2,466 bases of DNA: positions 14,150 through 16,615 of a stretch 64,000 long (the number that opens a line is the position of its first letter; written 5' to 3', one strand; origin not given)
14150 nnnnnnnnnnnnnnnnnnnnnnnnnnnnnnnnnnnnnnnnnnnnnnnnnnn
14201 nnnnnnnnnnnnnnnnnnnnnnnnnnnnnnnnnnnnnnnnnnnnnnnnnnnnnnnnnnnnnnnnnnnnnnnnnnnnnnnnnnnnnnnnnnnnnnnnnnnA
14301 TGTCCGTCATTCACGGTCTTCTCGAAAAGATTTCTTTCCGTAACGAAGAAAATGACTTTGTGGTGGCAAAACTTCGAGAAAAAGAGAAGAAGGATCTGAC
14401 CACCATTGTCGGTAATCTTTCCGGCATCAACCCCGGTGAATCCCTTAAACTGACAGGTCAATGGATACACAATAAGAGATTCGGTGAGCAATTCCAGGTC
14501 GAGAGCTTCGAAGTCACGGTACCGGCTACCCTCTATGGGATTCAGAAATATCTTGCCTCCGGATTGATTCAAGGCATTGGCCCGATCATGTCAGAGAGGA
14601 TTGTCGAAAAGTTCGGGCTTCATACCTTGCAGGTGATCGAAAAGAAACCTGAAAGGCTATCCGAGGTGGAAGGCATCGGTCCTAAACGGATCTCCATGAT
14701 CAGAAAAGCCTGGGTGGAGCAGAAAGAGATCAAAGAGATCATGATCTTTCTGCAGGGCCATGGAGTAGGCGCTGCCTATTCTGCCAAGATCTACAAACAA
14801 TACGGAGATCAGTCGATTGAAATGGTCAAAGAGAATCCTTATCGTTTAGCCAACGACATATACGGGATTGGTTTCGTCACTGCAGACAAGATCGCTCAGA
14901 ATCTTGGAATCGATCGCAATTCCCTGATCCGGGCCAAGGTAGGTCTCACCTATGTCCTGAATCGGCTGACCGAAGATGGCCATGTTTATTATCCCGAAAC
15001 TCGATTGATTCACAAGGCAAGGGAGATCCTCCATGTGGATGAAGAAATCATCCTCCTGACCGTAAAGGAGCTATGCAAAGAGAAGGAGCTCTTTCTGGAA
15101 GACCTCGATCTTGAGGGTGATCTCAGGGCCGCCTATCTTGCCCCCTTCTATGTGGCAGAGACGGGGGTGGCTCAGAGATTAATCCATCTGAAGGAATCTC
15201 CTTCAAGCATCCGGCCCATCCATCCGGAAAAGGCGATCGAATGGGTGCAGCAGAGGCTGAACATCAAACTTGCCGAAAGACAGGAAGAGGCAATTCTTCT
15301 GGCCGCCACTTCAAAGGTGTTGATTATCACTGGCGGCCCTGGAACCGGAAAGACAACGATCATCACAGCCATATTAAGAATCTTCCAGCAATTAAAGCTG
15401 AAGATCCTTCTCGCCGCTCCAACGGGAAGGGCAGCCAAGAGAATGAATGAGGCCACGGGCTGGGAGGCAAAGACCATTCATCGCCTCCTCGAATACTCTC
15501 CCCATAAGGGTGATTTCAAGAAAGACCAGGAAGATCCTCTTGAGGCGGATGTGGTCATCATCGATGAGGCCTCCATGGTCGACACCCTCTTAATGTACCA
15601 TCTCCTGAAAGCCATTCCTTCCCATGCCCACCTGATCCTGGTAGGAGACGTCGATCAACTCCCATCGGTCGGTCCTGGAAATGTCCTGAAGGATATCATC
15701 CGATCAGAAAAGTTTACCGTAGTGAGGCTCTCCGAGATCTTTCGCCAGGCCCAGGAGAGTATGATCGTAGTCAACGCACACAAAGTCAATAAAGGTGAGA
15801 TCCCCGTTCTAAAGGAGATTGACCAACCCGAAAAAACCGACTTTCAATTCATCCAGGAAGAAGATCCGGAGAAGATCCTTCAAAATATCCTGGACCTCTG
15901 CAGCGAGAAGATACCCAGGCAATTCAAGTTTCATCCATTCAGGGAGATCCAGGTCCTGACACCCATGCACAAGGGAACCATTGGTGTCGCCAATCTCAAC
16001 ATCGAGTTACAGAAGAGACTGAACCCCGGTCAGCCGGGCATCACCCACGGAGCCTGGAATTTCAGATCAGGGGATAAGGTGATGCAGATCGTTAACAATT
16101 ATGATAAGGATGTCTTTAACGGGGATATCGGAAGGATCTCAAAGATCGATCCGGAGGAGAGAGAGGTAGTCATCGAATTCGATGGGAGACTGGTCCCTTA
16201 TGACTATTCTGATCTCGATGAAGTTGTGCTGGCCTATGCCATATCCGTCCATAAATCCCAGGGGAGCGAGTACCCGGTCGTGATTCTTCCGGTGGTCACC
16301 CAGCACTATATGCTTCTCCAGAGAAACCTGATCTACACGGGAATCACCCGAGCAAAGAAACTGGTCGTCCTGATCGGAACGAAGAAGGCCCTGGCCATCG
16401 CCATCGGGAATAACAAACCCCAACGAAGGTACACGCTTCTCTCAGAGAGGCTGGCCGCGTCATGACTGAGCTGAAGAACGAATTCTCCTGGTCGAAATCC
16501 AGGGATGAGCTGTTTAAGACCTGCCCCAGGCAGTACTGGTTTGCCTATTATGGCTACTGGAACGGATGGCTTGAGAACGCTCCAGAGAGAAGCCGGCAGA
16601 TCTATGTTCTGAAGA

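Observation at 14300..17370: Translationally coupled RecD2-like helicase and Cas4/RecB-like nuclease carried as island cargo: candidate two-gene defence or DNA-processing system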

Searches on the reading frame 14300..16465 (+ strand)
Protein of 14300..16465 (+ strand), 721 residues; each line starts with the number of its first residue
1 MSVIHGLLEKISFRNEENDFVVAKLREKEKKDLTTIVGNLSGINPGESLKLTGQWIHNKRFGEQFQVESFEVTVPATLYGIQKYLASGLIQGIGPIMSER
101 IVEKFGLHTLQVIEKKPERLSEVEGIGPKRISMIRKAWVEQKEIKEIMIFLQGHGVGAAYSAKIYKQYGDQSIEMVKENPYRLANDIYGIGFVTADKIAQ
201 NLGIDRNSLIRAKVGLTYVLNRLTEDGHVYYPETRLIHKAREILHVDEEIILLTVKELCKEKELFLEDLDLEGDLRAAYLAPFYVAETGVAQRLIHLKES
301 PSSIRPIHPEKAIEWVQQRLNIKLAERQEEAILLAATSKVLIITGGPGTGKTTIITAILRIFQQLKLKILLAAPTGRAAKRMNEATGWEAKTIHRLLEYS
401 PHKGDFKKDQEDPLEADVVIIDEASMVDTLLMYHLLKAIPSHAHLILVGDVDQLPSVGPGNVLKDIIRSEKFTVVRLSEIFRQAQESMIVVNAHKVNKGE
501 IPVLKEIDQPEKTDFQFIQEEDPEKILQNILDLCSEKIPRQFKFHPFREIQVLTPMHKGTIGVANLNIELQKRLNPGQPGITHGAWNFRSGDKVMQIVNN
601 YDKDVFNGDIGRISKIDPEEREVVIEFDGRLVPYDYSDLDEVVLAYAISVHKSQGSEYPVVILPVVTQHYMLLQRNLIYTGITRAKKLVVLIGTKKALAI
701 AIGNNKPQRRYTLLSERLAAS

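Call 7: search_protein_families(library=pfam, proteins=[window:14300-16465:+], max_evalue=0.01)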
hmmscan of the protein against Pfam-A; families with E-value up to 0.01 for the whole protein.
window:14300-16465:+ (721 aa): 24 families
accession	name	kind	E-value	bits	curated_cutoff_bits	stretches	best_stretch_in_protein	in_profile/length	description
PF13245.12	AAA_19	-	2.6e-49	167.3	25.1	1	328-459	1-134/134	AAA domain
PF13604.12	AAA_30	-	6.4e-44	150.4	27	1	324-505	2-178/191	AAA domain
PF14490.11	HHH_RecD2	-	1.5e-38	131.1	27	1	140-230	1-92/92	ATP-dependent RecD2 DNA helicase HHH domain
PF23139.1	OB_YrrC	-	9.1e-25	86.8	27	1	1-75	1-76/76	ATP-dependent DNA helicase YrrC, OB-fold domain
PF18335.7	SH3_13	-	3.4e-23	81.6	41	1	566-627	1-65/65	ATP-dependent RecD-like DNA helicase SH3 domain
PF13538.12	UvrD_C_2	-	9.9e-21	73.8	27.4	1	644-692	1-52/52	UvrD-like helicase C-terminal domain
PF01443.25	Viral_helicase1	-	6e-12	46.3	21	2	342-457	2-100/228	Viral superfamily 1 RNA helicase core domain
PF13086.12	AAA_11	-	1.3e-11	45.2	27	2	324-378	2-64/257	AAA domain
PF14520.12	HHH_5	-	1.1e-07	32.6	27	1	90-137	7-54/57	Helix-hairpin-helix domain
PF09848.15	SLFN-g3_helicase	-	8.7e-06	25.7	24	1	339-450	2-94/354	Schlafen group 3, DNA/RNA helicase domain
PF00580.27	UvrD-helicase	-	1.1e-05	25.7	23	1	326-385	3-64/271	UvrD/REP helicase N-terminal domain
PF05127.21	NAT10_TcmA_helicase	-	2.1e-05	24.9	22.7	1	342-439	1-113/176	RNA cytidine acetyltransferase NAT10/TcmA, helicase domain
PF10391.15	DNA_pol_lambd_f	-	0.00011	22.3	29.8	0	90-127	6-43/51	Fingers domain of DNA polymerase lambda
PF13401.12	AAA_22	-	0.00012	22.8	27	1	338-449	5-122/130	AAA domain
PF05970.20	PIF1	-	0.00019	21.6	25.9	1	335-491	19-197/223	PIF1-like helicase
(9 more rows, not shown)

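Call 8: search_protein_families(library=padloc, proteins=[window:14300-16465:+], max_evalue=0.01)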
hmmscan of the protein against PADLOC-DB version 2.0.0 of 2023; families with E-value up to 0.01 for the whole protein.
window:14300-16465:+ (721 aa): 37 families (the best 25 are shown)
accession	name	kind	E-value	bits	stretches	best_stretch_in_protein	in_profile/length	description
PDLC01734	typeIV_RecD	-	4.2e-86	287.8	1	114-718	103-740/763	RecD_0_IVD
PDLC05064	PDC-S68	-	3.1e-61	205.4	2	194-494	540-867/1273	-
PDLC05066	PDC-S68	-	4.2e-52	175.4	2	227-489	466-757/1202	-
PDLC05065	PDC-S68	-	6.3e-52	174.6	2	211-470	483-758/1221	-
PDLC01148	RecD_like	-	1.8e-49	166.7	1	173-696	168-683/719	RecD/Tra ATPase fused to N-terminal HHH domain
PDLC05035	PDC-S53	-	1.3e-34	117.5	2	308-628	479-764/900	-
PDLC04475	PDC-M16A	-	7.9e-30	102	2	322-623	10-338/721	-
PDLC04476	PDC-M16A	-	4e-27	92.9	2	334-627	21-336/691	-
PDLC04472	PDC-M16A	-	6.2e-25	85.7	2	332-625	234-551/930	-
PDLC04474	PDC-M16A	-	3.4e-13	46.9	1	321-420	213-316/917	-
PDLC02350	AbiO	-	3.1e-10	37.4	1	329-486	187-331/468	AbiO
PDLC02372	Nhi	-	1.4e-09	35.2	1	333-486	194-333/470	-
PDLC03920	MkoA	-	7.3e-08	29.1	1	290-375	585-670/1112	-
PDLC03924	MkoC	-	1.7e-07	27.8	1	317-358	242-286/1136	-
PDLC03802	RTasHel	-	3.1e-07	27.6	0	629-696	586-654/675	DRT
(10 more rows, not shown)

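Call 9: search_protein_families(library=ncbifam, proteins=[window:14300-16465:+], max_evalue=0.01)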
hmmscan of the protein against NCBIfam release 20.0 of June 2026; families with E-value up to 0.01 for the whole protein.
window:14300-16465:+ (721 aa): 19 families
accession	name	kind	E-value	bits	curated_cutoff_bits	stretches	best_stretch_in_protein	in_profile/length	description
TIGR01448.2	helicase_RecD2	equivalog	2.9e-285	948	500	1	6-718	1-713/713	SF1B family DNA helicase RecD2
TIGR01447.1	recD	equivalog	1.2e-86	291.6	310.15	1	242-711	75-591/597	exodeoxyribonuclease V subunit alpha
NF008127.0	PRK10875.1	equivalog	8.4e-59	199.6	671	2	326-485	159-341/619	exodeoxyribonuclease V subunit alpha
TIGR02768.1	TraA_Ti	equivalog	6.8e-32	110.6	590.45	1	310-693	351-715/751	Ti-type conjugative transfer relaxase TraA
NF010464.0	PRK13889.1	subfamily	4.8e-24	84.3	1015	2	310-486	334-503/992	conjugal transfer relaxase TraA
NF010402.0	PRK13826.1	subfamily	6.6e-18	64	1317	1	287-700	349-744/1102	Dtr system oriT relaxase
NF010263.0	PRK13709.1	equivalog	1.5e-11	42.4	2212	1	322-486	967-1135/1752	conjugative transfer relaxase/helicase TraI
TIGR02760.1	TraI_TIGR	equivalog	9.1e-11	40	929.85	1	296-490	993-1188/1960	conjugative transfer relaxase/helicase TraI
TIGR00376.1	TIGR00376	hypoth_equivalog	7.6e-10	37.9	348.9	1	308-384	142-220/639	IGHMBP2 family helicase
NF040671.1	PLuB_AAA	exception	1.4e-06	26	999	1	324-379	816-872/1256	PLuB system helicase-like protein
NF011300.0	PRK14712.1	equivalog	1.3e-05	22.7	2486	1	314-487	826-1003/1623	conjugative transfer relaxase/helicase TraI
TIGR03922.1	T7SS_EccA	equivalog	0.00013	20.7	466.65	1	312-365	287-339/557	type VII secretion AAA-ATPase EccA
TIGR02788.1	VirB11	equivalog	0.00016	20.8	249.95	0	315-362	120-168/308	P-type DNA transfer ATPase VirB11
TIGR00064.1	ftsY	equivalog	0.00075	18.8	260.7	1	322-379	64-121/279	signal recognition particle-docking protein FtsY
NF010337.0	PRK13766.1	equivalog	0.0015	16.7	610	1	76-137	715-774/781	Hef nuclease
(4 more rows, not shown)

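Call 49: search_solved_structures(query=window:14300-16462:+, max_evalue=1e-10)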
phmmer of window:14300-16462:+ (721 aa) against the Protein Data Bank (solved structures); distinct sequences matched with E-value up to 1e-10: 4.
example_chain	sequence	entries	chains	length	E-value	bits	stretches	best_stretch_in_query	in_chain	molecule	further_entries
3e1s_A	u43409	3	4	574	6e-76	259.4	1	146-720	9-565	Exodeoxyribonuclease V, subunit RecD | Exodeoxyribonuclease V, subunit RecD, putative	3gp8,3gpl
1w36_D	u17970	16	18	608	1.1e-42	149.5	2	328-480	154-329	EXODEOXYRIBONUCLEASE V ALPHA CHAIN | RecBCD enzyme subunit RecD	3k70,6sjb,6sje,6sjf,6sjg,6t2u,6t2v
5ld2_D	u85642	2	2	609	1.1e-42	149.4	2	328-480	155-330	RecBCD enzyme subunit RecD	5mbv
3upu_A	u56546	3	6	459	1.2e-12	50.2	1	341-463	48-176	ATP-dependent DNA helicase dda | Dda helicase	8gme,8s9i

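Call 67: search_protein_families(library=phrogs, proteins=[window:14300-16465:+], max_evalue=0.001)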
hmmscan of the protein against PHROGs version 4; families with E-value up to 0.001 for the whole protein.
window:14300-16465:+ (721 aa): 10 families
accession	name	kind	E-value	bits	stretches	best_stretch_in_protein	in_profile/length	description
phrog_4412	-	DNA, RNA and nucleotide metabolism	2.9e-174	582.4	1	5-718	11-738/743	exonuclease V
phrog_325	-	DNA, RNA and nucleotide metabolism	1.1e-65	223.6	1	308-696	455-871/986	Dda-like helicase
phrog_1967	-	DNA, RNA and nucleotide metabolism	1.3e-13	51.5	2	304-394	133-230/776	DNA helicase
phrog_25411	-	unknown function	1.3e-12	48.2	1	311-381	201-273/627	-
phrog_25471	-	unknown function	1e-06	29.9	1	324-386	3-72/162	-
phrog_170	-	other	4.1e-06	27.4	0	324-357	76-109/323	PhoH-like phosphate starvation-inducible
phrog_16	-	DNA, RNA and nucleotide metabolism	2.2e-05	23.9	1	311-427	257-388/986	DNA helicase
phrog_2107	-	other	0.00044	21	1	341-429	6-96/201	thymidylate kinase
phrog_14322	-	unknown function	0.00055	20.3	1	334-362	222-250/398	-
phrog_168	-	DNA, RNA and nucleotide metabolism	0.00058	20.6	0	340-438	44-122/314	clamp loader of DNA polymerase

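Call 76: find_homologous_proteins(query=window:14300-16462:+, max_evalue=1e-50)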
Query window:14300-16462:+ (721 aa): 8000 proteins with E <= 1e-50 among 8000 candidates; the best 120 are listed.
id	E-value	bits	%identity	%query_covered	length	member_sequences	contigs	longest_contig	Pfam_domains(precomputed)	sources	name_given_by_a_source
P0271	0.0e+0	1492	93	100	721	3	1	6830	PF13538.13,PF13086.13,PF14520.13,PF01443.25,PF13604.13,PF13245.13,PF23139.2,PF18335.8,PF09848.16,PF14490.12,PF00580.28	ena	-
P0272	0.0e+0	1490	92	100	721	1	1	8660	PF13538.13,PF13086.13,PF10391.16,PF14520.13,PF01443.25,PF13604.13,PF13245.13,PF23139.2,PF18335.8,PF14490.12,PF00580.28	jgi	jgi:exodeoxyribonuclease V alpha subunit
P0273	0.0e+0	1486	93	100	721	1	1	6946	PF13538.13,PF13086.13,PF14520.13,PF01443.25,PF13604.13,PF13245.13,PF23139.2,PF18335.8,PF09848.16,PF14490.12,PF00580.28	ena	-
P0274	0.0e+0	1480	92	100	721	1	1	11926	PF13538.13,PF13086.13,PF14520.13,PF01443.25,PF13604.13,PF13245.13,PF23139.2,PF18335.8,PF09848.16,PF14490.12,PF00580.28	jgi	jgi:exodeoxyribonuclease V alpha subunit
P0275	0.0e+0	1480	92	100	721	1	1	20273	PF13538.13,PF13086.13,PF14520.13,PF01443.25,PF13604.13,PF13245.13,PF23139.2,PF18335.8,PF09848.16,PF14490.12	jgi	jgi:exodeoxyribonuclease V alpha subunit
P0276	0.0e+0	1476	91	100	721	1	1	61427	PF13086.13,PF05127.22,PF01443.25,PF13604.13,PF13245.13,PF23139.2,PF18335.8,PF13538.13,PF14520.13,PF09848.16,PF14490.12,PF00580.28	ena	-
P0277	0.0e+0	1476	91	100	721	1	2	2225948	PF13086.13,PF05127.22,PF10391.16,PF01443.25,PF13604.13,PF13245.13,PF23139.2,PF18335.8,PF13538.13,PF14520.13,PF09848.16,PF14490.12,PF00580.28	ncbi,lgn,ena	ncbi:MAG: ATP-dependent RecD-like DNA helicase [bacterium]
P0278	0.0e+0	1475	91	100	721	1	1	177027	PF13538.13,PF13086.13,PF05127.22,PF10391.16,PF14520.13,PF01443.25,PF13604.13,PF13245.13,PF23139.2,PF18335.8,PF14490.12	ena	-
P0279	0.0e+0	1474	92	100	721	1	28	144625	PF13086.13,PF10391.16,PF01443.25,PF13604.13,PF13245.13,PF23139.2,PF18335.8,PF13538.13,PF14520.13,PF09848.16,PF14490.12,PF00580.28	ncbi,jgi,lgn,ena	ncbi:MAG: ATP-dependent RecD-like DNA helicase [Thermodesulfobacteriota bacterium]|jgi:exodeoxyribon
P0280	0.0e+0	1473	91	100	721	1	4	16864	PF13538.13,PF13086.13,PF14520.13,PF01443.25,PF13604.13,PF13245.13,PF23139.2,PF18335.8,PF14490.12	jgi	jgi:exodeoxyribonuclease V alpha subunit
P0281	0.0e+0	1472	91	100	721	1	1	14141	PF13086.13,PF10391.16,PF01443.25,PF13604.13,PF13245.13,PF23139.2,PF18335.8,PF13538.13,PF14520.13,PF09848.16,PF14490.12,PF00580.28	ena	-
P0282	0.0e+0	1471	91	100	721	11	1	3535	PF13538.13,PF13086.13,PF10391.16,PF14520.13,PF01443.25,PF13604.13,PF13245.13,PF23139.2,PF18335.8,PF14490.12,PF00580.28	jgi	jgi:exodeoxyribonuclease V alpha subunit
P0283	0.0e+0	1470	91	100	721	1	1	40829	PF13538.13,PF13086.13,PF14520.13,PF01443.25,PF13604.13,PF13245.13,PF23139.2,PF18335.8,PF14490.12,PF00580.28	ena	-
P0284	0.0e+0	1469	91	100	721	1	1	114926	PF13538.13,PF13086.13,PF14520.13,PF01443.25,PF13604.13,PF13245.13,PF23139.2,PF18335.8,PF09848.16,PF14490.12,PF00580.28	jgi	jgi:exodeoxyribonuclease V alpha subunit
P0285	0.0e+0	1467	90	100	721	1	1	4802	PF13538.13,PF13086.13,PF14520.13,PF01443.25,PF13604.13,PF13245.13,PF23139.2,PF18335.8,PF09848.16,PF14490.12,PF00580.28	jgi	jgi:exodeoxyribonuclease V alpha subunit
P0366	0.0e+0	1429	88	100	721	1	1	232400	PF13538.13,PF13086.13,PF14520.13,PF01443.25,PF13604.13,PF13245.13,PF23139.2,PF18335.8,PF14490.12,PF00580.28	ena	-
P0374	0.0e+0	1423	87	100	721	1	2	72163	PF13538.13,PF13086.13,PF14520.13,PF01443.25,PF13604.13,PF13245.13,PF23139.2,PF18335.8,PF14490.12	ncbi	-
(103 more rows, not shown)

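Call 77: find_encoding_contigs(protein=P0277, flank=10000, max_places=2)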
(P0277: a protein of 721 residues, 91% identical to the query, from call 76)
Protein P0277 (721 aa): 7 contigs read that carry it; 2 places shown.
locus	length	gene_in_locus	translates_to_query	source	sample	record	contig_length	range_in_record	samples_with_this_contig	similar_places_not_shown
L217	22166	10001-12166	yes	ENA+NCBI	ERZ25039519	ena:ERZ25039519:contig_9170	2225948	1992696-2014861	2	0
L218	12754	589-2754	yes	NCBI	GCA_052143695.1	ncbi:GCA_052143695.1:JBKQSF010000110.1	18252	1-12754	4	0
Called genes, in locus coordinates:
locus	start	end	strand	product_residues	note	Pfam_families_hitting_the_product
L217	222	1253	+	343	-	PF00108:Thiolase_N (weak), PF08545:ACP_syn_III, PF08541:ACP_syn_III_C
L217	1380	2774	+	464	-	PF01523:PmbA_TldD_1st (weak), PF19290:PmbA_TldD_2nd, PF19289:PmbA_TldD_3rd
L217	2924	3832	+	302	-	PF01551:Peptidase_M23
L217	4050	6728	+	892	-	PF07517:SecA_DEAD, PF01043:SecA_PP_bind, PF21090:P-loop_SecA, PF07516:SecA_SW, PF02810:SEC-C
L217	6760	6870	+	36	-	-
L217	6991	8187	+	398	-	PF01960:ArgJ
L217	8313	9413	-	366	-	PF13011:LZ_Tnp_IS481, PF13384:HTH_23, PF13518:HTH_28, PF13551:HTH_29, PF13565:HTH_32, PF00665:rve, PF13683:rve_3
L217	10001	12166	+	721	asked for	PF23139:OB_YrrC, PF14490:HHH_RecD2, PF13086:AAA_11 (weak), PF13245:AAA_19, PF13604:AAA_30, PF01443:Viral_helicase1 (weak), PF18335:SH3_13, PF13538:UvrD_C_2, +5 more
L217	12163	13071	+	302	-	PF12705:PDDEXK_1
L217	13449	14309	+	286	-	-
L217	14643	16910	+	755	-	PF09371:Tex_N, PF22706:Tex_central_region, PF16921:Tex_YqgF, PF14639:YqgF (weak), PF14635:HHH_7, PF12836:HHH_3, PF17674:HHH_9, PF00575:S1, +1 more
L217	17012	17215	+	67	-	-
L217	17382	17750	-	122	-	PF10639:TMEM234 (weak)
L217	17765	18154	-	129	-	PF00892:EamA (weak)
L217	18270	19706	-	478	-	PF02310:B12-binding, PF04055:Radical_SAM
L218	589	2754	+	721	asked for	PF23139:OB_YrrC, PF14490:HHH_RecD2, PF13086:AAA_11 (weak), PF13245:AAA_19, PF13604:AAA_30, PF01443:Viral_helicase1 (weak), PF18335:SH3_13, PF13538:UvrD_C_2, +5 more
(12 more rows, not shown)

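Call 78: find_encoding_contigs(protein=P0279, flank=10000, max_places=4)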
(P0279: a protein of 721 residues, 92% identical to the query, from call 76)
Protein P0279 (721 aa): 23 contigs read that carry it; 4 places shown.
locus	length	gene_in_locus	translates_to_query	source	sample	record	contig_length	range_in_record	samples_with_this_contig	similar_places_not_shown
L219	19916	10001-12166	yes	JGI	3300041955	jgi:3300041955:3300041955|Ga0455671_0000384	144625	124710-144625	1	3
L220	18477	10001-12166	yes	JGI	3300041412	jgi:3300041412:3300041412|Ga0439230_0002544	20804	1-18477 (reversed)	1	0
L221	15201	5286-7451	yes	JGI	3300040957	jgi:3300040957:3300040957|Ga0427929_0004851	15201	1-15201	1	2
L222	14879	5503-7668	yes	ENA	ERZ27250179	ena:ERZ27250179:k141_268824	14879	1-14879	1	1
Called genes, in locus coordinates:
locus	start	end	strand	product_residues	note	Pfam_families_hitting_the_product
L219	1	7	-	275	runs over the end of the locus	PF14453:ThiS-like, PF00899:ThiF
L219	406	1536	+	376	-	PF01168:Ala_racemase_N, PF00842:Ala_racemase_C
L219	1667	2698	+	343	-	PF00108:Thiolase_N (weak), PF08545:ACP_syn_III, PF08541:ACP_syn_III_C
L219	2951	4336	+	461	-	PF01523:PmbA_TldD_1st (weak), PF19290:PmbA_TldD_2nd, PF19289:PmbA_TldD_3rd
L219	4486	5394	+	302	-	PF01551:Peptidase_M23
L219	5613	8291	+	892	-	PF07517:SecA_DEAD, PF00270:DEAD (weak), PF01043:SecA_PP_bind, PF21090:P-loop_SecA, PF07516:SecA_SW, PF02810:SEC-C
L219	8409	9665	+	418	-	PF01960:ArgJ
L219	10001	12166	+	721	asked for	PF14520:HHH_5 (faint), PF23139:OB_YrrC, PF14490:HHH_RecD2, PF13245:AAA_19, PF13604:AAA_30, PF01443:Viral_helicase1 (weak), PF18335:SH3_13, PF13538:UvrD_C_2, +4 more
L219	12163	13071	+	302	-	PF12705:PDDEXK_1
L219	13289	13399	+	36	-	-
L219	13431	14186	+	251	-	-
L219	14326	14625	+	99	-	-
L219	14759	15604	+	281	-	-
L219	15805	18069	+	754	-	PF09371:Tex_N, PF22706:Tex_central_region, PF16921:Tex_YqgF, PF14639:YqgF (weak), PF14635:HHH_7, PF12836:HHH_3, PF17674:HHH_9, PF00575:S1, +1 more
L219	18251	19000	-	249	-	PF09335:VTT_dom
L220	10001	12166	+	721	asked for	PF14520:HHH_5 (faint), PF23139:OB_YrrC, PF14490:HHH_RecD2, PF13245:AAA_19, PF13604:AAA_30, PF01443:Viral_helicase1 (weak), PF18335:SH3_13, PF13538:UvrD_C_2, +4 more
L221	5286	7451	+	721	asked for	PF14520:HHH_5 (faint), PF23139:OB_YrrC, PF14490:HHH_RecD2, PF13245:AAA_19, PF13604:AAA_30, PF01443:Viral_helicase1 (weak), PF18335:SH3_13, PF13538:UvrD_C_2, +4 more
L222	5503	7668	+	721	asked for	PF14520:HHH_5 (faint), PF23139:OB_YrrC, PF14490:HHH_RecD2, PF13245:AAA_19, PF13604:AAA_30, PF01443:Viral_helicase1 (weak), PF18335:SH3_13, PF13538:UvrD_C_2, +4 more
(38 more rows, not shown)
